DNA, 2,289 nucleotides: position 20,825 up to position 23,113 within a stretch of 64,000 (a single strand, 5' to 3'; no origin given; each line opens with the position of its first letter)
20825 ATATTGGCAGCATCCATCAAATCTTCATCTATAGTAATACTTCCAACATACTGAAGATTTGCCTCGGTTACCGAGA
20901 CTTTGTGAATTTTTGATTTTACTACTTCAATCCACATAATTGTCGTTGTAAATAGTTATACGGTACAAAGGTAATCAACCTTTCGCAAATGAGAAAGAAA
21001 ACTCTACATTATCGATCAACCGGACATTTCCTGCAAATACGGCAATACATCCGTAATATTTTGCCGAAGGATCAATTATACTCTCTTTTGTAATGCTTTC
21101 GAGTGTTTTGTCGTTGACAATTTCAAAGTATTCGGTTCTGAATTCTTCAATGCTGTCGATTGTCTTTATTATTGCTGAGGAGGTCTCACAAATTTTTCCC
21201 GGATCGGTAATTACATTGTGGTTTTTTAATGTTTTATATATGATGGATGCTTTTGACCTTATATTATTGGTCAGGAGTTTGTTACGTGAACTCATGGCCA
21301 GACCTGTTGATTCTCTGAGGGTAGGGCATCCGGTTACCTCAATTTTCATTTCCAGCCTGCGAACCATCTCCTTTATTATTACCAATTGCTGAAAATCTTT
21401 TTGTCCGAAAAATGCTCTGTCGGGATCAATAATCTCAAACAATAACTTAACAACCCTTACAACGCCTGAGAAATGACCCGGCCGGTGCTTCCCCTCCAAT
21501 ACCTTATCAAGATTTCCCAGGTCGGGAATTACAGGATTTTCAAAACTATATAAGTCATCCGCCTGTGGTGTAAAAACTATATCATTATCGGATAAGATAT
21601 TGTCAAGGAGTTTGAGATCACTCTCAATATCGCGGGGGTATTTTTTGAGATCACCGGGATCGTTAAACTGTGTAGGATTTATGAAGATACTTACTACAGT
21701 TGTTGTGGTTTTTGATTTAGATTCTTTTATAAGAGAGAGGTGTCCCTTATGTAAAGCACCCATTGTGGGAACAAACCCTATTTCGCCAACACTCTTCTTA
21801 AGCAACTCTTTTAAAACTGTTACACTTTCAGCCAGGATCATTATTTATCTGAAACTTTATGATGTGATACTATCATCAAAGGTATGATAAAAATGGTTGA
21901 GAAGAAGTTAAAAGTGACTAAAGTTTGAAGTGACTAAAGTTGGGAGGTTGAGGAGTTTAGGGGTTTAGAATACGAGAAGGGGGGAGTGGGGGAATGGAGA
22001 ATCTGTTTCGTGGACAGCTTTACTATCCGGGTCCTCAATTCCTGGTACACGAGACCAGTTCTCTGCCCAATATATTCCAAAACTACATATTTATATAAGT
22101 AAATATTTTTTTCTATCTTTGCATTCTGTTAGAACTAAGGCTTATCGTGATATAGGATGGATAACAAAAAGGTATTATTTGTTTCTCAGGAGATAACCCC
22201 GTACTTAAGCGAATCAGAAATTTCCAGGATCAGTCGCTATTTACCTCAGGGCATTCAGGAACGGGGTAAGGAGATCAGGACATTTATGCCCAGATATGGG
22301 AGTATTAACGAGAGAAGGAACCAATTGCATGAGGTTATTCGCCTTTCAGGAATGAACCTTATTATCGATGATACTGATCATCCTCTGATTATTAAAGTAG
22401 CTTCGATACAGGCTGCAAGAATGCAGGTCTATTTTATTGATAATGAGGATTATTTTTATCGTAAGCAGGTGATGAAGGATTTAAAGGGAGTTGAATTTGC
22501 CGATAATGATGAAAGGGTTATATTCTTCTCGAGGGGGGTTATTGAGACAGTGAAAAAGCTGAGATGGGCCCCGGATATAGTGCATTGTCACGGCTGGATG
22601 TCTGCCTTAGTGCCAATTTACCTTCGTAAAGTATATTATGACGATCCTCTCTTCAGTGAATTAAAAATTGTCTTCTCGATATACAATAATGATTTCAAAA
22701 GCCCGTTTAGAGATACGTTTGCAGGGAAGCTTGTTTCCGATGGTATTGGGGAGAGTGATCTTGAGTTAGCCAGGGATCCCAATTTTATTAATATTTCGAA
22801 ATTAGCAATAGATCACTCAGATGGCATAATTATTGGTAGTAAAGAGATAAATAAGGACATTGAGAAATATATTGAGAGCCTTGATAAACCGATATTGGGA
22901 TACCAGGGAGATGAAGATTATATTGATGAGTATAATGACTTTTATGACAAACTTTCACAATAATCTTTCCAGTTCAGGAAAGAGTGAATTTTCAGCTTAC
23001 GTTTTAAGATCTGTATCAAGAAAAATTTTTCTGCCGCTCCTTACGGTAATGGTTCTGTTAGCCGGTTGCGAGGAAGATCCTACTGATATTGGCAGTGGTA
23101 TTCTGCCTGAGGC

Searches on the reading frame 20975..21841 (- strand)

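Call 13: search_protein_families(library=pfam, proteins=[window:20975-21841:-])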
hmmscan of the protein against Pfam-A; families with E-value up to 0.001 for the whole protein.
window:20975-21841:- (288 aa): 1 family
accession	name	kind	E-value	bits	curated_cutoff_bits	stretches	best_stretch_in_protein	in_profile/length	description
PF02569.21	Pantoate_ligase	-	7.5e-89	297.9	20.7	1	10-279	9-267/268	Pantoate-beta-alanine ligase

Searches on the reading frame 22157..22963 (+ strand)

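Call 13: search_protein_families(library=pfam, proteins=[window:22157-22963:+])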
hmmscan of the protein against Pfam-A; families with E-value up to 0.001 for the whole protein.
window:22157-22963:+ (268 aa): 1 family
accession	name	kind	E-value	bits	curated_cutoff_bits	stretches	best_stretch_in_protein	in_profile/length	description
PF08323.17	Glyco_transf_5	-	2.5e-52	178.4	22.7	1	5-237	1-226/239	Starch synthase catalytic domain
